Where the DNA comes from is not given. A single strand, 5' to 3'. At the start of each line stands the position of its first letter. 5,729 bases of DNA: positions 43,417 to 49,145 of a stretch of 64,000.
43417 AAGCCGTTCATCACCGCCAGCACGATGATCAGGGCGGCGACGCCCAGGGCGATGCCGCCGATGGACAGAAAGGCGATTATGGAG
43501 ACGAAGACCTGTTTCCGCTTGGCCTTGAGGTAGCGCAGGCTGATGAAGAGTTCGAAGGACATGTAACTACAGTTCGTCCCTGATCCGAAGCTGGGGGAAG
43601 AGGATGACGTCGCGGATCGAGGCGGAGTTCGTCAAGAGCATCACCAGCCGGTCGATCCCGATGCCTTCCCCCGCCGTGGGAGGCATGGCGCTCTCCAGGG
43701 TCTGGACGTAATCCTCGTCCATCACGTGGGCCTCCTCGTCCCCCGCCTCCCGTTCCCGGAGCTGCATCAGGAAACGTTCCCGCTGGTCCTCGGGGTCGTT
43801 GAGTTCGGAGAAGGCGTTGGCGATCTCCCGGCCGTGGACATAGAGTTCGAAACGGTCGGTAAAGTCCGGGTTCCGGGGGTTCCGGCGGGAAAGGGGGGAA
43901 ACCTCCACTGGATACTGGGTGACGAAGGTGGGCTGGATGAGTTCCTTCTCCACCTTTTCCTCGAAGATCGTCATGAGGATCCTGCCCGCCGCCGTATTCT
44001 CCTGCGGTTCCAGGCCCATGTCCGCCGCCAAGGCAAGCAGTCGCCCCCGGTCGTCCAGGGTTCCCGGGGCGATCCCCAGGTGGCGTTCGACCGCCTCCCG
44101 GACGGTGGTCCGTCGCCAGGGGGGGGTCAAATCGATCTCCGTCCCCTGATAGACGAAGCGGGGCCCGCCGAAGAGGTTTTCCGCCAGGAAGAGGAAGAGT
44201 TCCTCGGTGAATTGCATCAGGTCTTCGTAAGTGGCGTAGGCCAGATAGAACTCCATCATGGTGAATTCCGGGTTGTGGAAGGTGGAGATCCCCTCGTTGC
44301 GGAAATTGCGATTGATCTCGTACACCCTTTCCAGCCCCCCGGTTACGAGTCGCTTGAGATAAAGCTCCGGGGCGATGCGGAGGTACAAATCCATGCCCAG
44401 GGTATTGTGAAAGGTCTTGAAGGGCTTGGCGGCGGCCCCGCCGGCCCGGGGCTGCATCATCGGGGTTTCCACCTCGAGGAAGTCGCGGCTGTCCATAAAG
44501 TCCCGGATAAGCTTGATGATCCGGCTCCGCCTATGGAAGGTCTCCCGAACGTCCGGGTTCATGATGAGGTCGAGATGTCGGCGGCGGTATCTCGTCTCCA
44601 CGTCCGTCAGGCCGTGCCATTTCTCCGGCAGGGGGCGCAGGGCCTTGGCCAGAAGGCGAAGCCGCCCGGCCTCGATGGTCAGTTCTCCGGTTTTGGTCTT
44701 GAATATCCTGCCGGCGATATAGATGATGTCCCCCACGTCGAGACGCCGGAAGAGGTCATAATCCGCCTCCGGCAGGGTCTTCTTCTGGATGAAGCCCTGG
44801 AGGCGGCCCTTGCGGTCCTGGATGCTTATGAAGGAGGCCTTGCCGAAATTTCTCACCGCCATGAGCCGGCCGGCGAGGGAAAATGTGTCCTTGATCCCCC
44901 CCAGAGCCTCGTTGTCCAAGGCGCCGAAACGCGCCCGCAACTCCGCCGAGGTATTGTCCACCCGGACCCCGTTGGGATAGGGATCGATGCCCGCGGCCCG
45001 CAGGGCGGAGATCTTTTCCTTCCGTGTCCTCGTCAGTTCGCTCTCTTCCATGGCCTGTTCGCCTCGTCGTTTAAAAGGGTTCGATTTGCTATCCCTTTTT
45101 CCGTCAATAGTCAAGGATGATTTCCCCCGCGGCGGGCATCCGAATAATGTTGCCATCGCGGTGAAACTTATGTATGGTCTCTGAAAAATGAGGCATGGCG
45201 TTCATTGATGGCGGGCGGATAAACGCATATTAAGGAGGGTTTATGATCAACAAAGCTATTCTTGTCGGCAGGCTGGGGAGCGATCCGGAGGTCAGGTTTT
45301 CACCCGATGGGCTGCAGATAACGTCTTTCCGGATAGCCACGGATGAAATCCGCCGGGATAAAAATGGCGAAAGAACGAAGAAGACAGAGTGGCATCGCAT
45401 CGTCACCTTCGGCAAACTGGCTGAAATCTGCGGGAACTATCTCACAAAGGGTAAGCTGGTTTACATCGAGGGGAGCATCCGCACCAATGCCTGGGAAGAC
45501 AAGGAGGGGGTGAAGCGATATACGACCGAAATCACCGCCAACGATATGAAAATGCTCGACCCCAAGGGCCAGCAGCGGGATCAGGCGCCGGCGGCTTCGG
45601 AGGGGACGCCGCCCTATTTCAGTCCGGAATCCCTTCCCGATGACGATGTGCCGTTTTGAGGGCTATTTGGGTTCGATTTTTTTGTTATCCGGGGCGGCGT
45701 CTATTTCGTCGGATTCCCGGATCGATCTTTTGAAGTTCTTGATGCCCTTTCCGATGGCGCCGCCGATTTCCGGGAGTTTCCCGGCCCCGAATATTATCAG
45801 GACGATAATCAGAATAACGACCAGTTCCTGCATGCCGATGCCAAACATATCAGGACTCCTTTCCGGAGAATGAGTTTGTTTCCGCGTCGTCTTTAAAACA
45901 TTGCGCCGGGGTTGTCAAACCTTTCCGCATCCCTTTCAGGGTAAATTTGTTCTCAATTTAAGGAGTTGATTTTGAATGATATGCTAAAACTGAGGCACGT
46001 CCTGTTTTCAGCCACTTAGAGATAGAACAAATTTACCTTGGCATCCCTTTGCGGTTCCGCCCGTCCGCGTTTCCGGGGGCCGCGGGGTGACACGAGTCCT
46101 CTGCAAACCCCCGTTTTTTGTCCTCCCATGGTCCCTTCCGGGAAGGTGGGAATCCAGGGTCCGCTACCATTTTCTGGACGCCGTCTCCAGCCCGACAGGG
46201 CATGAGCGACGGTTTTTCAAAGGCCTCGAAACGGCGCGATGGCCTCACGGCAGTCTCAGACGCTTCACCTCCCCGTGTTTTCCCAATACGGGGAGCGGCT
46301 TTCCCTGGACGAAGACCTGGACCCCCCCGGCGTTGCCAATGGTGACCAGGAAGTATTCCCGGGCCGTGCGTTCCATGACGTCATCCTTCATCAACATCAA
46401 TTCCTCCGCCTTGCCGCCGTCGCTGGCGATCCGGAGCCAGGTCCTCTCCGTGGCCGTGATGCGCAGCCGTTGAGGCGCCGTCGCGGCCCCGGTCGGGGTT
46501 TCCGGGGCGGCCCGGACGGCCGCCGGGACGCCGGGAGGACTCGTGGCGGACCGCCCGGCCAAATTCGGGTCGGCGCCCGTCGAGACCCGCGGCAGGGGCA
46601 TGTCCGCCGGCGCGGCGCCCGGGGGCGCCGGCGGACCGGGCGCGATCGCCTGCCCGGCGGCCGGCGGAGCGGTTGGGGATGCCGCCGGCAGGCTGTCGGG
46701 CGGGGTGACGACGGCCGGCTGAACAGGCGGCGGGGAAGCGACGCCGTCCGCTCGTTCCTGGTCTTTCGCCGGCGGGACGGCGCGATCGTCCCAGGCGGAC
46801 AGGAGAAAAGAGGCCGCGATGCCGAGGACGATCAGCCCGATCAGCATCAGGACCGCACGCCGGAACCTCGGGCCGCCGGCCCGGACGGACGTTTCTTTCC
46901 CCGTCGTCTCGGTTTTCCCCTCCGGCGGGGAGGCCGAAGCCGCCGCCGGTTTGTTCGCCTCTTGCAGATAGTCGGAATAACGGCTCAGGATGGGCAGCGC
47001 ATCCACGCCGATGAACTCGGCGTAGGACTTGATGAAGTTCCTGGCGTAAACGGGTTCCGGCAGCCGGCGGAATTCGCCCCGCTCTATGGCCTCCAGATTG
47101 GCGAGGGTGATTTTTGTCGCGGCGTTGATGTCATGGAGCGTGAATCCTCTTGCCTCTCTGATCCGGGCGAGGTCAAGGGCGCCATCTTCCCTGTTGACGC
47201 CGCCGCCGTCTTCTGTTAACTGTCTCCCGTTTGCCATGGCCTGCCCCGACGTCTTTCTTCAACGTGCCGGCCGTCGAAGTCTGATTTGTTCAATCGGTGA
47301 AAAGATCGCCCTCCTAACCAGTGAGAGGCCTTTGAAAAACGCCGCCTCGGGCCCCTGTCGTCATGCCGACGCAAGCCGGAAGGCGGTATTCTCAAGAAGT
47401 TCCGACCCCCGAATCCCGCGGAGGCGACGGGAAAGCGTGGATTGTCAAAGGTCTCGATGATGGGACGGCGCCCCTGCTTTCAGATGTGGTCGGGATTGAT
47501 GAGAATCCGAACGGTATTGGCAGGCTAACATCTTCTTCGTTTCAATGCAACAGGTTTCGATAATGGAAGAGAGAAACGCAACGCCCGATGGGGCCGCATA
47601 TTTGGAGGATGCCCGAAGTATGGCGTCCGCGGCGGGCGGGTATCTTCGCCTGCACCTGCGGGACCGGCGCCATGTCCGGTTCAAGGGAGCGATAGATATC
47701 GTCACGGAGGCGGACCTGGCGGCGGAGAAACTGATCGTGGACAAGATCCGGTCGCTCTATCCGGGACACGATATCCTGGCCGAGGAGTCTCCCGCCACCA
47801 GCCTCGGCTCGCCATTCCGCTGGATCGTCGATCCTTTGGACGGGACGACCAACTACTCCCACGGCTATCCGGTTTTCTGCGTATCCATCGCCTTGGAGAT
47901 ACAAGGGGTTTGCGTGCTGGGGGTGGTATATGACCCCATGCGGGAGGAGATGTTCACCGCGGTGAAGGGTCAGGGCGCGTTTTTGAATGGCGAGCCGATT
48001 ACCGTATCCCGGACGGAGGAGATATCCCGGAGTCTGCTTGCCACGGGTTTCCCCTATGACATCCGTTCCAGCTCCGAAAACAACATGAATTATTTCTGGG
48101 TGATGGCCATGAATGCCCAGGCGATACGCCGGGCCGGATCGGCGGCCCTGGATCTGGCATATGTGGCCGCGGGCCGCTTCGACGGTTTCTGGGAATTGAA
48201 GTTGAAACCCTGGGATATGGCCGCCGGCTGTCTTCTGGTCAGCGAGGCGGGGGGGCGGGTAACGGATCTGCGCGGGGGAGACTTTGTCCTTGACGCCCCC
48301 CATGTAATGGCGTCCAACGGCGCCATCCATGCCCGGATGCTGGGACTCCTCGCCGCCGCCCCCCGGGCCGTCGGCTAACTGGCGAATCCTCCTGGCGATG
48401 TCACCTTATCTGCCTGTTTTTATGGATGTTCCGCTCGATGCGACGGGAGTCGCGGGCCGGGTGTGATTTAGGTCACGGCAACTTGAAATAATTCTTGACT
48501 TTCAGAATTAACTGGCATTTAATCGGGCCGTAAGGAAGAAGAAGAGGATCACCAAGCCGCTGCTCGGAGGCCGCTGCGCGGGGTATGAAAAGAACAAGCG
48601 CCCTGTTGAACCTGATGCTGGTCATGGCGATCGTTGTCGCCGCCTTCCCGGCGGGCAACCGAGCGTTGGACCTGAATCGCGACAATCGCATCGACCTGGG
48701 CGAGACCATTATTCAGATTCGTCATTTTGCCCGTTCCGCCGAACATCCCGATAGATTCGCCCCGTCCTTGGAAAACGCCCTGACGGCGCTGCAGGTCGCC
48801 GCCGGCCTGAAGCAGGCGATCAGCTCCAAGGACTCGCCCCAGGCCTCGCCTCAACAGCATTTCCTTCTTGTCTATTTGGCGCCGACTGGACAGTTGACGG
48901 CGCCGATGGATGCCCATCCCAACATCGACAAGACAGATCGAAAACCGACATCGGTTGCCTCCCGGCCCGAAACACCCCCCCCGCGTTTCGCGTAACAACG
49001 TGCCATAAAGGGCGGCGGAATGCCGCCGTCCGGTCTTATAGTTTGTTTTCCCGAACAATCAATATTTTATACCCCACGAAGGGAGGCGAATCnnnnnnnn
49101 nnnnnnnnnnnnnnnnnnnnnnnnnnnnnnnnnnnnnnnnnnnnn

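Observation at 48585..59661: Four-gene cluster of secreted cohesin-like and dockerin-like proteins: candidate self-assembling cell-surface scaffold in a non-cellulolytic Gram-negative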

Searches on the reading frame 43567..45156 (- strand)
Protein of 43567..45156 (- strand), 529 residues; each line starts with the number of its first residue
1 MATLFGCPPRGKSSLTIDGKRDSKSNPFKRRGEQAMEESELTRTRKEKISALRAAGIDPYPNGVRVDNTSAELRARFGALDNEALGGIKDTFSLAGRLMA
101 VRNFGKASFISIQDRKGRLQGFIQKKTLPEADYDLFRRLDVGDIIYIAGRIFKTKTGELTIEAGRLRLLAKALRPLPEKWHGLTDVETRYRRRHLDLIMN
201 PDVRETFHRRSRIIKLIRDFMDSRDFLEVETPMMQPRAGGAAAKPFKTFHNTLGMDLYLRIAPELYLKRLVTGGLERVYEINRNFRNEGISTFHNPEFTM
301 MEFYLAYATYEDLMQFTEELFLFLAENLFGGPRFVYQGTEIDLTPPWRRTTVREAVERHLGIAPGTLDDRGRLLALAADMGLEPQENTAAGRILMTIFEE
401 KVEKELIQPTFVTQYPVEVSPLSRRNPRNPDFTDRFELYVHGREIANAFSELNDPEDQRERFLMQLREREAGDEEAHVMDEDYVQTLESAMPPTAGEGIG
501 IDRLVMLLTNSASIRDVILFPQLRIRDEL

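Call 91: search_protein_families(library=pfam, proteins=[window:43567-45156:-], max_evalue=0.00001)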
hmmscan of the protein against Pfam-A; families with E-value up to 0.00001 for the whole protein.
window:43567-45156:- (529 aa): 2 families
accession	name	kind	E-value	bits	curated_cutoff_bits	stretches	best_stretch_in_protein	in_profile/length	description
PF00152.25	tRNA-synt_2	-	7.1e-89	298.3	25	1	186-523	2-307/308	tRNA synthetases class II (D, K and N)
PF01336.31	tRNA_anti-codon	-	2.9e-14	53.2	27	1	93-169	2-75/75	OB-fold nucleic acid binding domain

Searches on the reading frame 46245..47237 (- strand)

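Call 91: search_protein_families(library=pfam, proteins=[window:46245-47237:-], max_evalue=0.00001)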
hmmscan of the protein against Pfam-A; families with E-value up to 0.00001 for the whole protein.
window:46245-47237:- (330 aa): 2 families
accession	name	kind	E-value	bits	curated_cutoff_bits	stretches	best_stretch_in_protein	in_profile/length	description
PF13413.12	HTH_25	-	4.8e-19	68.4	24.6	1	23-80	2-59/62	Helix-turn-helix domain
PF13464.11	RodZ_C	-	8.1e-14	51.8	23.9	1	259-327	1-71/72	RodZ C-terminal domain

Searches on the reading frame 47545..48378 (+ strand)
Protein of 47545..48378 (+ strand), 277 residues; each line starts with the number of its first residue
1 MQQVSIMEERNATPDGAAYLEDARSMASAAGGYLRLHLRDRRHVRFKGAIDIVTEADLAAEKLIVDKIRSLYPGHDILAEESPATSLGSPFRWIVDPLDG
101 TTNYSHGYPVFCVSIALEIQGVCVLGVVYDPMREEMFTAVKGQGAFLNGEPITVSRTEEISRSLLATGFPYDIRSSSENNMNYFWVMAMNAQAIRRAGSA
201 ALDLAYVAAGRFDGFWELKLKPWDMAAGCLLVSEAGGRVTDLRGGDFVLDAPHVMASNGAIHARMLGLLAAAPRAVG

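Call 21: search_protein_families(library=pfam, proteins=[window:47545-48378:+], max_evalue=1)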
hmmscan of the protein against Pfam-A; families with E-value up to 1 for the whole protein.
window:47545-48378:+ (277 aa): 1 family
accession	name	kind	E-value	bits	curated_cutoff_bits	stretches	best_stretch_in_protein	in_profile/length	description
PF00459.30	Inositol_P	-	8e-72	242.4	27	1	23-268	9-265/271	Inositol monophosphatase family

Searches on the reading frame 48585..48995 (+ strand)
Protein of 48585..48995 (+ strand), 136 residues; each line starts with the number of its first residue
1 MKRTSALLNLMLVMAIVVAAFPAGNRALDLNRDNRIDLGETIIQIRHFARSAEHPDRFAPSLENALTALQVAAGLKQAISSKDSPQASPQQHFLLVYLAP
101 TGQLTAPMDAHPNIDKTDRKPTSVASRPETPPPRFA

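Call 4: search_protein_families(library=pfam, proteins=[window:48585-48995:+], max_evalue=1)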
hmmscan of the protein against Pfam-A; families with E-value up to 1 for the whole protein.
window:48585-48995:+ (136 aa): 1 family
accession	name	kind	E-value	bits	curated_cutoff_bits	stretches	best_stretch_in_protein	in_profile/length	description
PF13202.12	EF-hand_5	-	0.089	12.8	25.9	1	26-40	6-20/25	EF hand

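Call 5: search_protein_families(library=ncbifam, proteins=[window:48585-48995:+], max_evalue=1)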
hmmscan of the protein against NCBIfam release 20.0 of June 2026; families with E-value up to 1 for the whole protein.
window:48585-48995:+ (136 aa): 2 families
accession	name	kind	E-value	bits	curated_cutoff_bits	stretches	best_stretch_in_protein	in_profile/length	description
NF001420.0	PRK00294.1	equivalog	0.0033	17.5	169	1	27-86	9-68/173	co-chaperone HscB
NF008402.0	PRK11202.1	equivalog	0.057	13.1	151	1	14-54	156-197/211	HTH-type transcriptional repressor FabR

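Call 71: search_solved_structures(query=A2, max_evalue=10, show_alignments=3)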
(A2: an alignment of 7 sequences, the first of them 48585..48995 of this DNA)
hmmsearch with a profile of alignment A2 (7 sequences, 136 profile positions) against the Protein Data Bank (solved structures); distinct sequences matched with E-value up to 10: 5.
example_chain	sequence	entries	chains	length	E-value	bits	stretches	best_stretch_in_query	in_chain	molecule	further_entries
2y3n_B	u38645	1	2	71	0.68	13.4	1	7-50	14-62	CELLULOSOMAL FAMILY-48 PROCESSIVE GLYCOSIDE HYDROLASE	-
4wi0_B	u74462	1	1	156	0.71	13.3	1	25-50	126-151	Cellulosomal scaffoldin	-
4u3s_B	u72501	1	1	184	1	12.8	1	25-50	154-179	Cellulosomal scaffoldin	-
9uvr_A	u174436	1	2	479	1.4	12.3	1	1-25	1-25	Surface protein, putative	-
2b59_B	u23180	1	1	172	1.6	12.2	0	25-54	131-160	Cellulosomal scaffolding protein A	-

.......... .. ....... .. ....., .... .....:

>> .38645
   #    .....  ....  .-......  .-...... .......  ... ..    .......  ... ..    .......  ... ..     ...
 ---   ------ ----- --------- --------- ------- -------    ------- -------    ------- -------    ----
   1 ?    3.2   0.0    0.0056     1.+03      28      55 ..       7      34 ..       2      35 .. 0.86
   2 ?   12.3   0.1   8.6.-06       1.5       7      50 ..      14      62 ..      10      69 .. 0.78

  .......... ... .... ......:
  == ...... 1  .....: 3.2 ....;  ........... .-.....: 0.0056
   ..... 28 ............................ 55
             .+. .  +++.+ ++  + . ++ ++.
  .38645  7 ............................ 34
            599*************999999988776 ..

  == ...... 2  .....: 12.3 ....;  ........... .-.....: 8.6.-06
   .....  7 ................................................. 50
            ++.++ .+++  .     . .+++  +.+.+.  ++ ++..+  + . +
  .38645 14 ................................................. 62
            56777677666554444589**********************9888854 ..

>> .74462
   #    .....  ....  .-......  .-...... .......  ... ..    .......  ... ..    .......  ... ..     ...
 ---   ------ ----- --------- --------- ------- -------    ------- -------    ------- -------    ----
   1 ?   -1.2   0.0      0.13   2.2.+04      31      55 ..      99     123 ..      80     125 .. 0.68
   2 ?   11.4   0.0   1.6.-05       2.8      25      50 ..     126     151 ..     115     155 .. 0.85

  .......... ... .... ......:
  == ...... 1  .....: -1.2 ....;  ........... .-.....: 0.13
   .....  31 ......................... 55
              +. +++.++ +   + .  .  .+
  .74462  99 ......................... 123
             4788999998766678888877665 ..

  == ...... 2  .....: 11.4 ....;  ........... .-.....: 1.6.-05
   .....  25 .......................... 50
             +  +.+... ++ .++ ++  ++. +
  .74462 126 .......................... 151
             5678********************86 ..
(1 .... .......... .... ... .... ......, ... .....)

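Call 72: search_protein_families(library=pfam, alignment_id=A2, max_evalue=1)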
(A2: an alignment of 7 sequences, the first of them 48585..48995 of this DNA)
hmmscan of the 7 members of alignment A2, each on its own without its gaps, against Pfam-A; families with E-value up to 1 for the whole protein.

A. member 1, window:48585-48995:+ (136 aa): 1 family
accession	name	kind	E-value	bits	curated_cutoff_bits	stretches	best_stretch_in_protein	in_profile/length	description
PF13202.12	EF-hand_5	-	0.089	12.8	25.9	1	26-40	6-20/25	EF hand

B. families by the number of members that match (of 7 scanned): 3 families
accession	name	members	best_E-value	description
PF00404.24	Dockerin_1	2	0.12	Dockerin type I domain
PF22888.1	FIMAH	2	0.17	FIMAH domain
PF13202.12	EF-hand_5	1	0.089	EF hand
